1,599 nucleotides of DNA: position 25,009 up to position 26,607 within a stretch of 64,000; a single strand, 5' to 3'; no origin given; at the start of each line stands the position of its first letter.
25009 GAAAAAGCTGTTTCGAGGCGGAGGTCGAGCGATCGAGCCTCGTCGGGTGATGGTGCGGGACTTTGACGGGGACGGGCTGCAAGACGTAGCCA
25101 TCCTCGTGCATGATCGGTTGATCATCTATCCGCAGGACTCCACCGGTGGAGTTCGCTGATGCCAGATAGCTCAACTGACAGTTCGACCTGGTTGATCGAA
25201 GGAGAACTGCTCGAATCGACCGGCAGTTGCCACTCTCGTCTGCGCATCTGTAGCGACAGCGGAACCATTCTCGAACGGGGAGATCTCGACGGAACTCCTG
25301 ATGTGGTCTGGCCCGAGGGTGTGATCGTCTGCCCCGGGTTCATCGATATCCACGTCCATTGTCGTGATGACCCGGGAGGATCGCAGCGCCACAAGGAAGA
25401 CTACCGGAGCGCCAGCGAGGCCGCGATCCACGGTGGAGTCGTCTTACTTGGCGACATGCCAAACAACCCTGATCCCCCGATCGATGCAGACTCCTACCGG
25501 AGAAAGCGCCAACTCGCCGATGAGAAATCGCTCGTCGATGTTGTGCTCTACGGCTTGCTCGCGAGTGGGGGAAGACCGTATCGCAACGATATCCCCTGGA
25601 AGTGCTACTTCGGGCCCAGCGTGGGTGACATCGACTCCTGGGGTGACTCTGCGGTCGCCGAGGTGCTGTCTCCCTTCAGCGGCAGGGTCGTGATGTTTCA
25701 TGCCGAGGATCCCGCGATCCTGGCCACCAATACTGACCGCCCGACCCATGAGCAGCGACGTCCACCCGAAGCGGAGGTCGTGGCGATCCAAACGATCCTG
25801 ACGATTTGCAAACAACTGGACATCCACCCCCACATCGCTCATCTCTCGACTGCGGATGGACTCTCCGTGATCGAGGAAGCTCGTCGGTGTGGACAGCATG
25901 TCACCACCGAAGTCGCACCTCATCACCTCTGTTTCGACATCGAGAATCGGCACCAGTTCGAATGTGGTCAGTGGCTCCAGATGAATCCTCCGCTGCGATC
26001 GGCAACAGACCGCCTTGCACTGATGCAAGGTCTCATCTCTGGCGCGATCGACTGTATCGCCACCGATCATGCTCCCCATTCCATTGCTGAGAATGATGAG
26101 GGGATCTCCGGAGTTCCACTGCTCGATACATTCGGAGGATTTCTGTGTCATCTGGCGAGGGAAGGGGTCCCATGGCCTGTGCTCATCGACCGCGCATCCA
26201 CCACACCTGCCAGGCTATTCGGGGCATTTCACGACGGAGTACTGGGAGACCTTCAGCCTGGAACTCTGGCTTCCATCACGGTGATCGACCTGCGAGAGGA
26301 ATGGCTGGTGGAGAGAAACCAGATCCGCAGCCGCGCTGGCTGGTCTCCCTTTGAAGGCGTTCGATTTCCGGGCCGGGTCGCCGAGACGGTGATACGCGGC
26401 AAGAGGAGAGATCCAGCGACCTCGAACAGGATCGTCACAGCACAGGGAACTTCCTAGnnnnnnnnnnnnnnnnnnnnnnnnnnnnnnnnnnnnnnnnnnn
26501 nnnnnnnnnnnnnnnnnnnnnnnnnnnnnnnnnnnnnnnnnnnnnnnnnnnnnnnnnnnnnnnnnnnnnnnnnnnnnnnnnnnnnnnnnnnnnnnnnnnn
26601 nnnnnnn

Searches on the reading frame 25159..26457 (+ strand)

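Call 49: search_protein_families(library=pfam, proteins=[window:25159-26457:+], max_evalue=0.00001)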
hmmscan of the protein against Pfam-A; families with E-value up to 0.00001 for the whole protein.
window:25159-26457:+ (432 aa): 1 family
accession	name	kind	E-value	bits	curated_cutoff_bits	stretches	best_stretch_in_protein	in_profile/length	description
PF01979.26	Amidohydro_1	-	2.1e-13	50.7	25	1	56-416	1-344/345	Amidohydrolase family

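Call 73: search_protein_families(library=ncbifam, proteins=[window:25159-26457:+], max_evalue=1e-10)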
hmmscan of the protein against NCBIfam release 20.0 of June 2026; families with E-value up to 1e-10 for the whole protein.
window:25159-26457:+ (432 aa): 29 families (the best 25 are shown)
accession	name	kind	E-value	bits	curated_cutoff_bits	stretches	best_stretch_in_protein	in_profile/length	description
TIGR00857.1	pyrC_multi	subfamily_domain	1.6e-83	281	279.05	1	40-415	20-406/412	dihydroorotase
NF003271.0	PRK04250.1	equivalog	1.4e-66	224.8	405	1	13-415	6-385/407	dihydroorotase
NF002668.0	PRK02382.1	equivalog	1.8e-62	211.5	452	1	52-402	41-396/436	dihydroorotase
NF006559.0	PRK09060.1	equivalog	3.1e-56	190.6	482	1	28-416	23-420/444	dihydroorotase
NF006837.0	PRK09357.1-2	equivalog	8.5e-55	186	575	2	205-415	209-419/428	dihydroorotase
NF005751.0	PRK07575.1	equivalog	2.7e-52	177.7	529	1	48-415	45-417/440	dihydroorotase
TIGR03178.1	allantoinase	equivalog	6.9e-51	173.4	357.85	1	45-418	37-425/441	allantoinase AllB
NF006688.0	PRK09236.1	equivalog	8e-49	166.6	535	1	49-415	44-423/444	dihydroorotase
NF004839.0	PRK06189.1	equivalog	2.1e-48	165.1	631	2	191-416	202-429/451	allantoinase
NF006844.0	PRK09357.2-5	equivalog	1.6e-47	162.4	701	2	200-415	204-417/422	dihydroorotase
NF006841.0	PRK09357.2-2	equivalog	3e-47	161.2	640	1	201-415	200-414/421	dihydroorotase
NF006845.0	PRK09357.2-6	equivalog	6.9e-45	153.5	728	1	205-415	210-422/428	dihydroorotase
NF006836.0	PRK09357.1-1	equivalog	4.3e-44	150.9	538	1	205-416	211-422/432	dihydroorotase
NF001541.2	PRK00369.1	equivalog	1.6e-43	148.7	310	1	29-415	15-380/400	dihydroorotase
NF006839.0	PRK09357.1-4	equivalog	7.2e-42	143.4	576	1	203-415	205-417/422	dihydroorotase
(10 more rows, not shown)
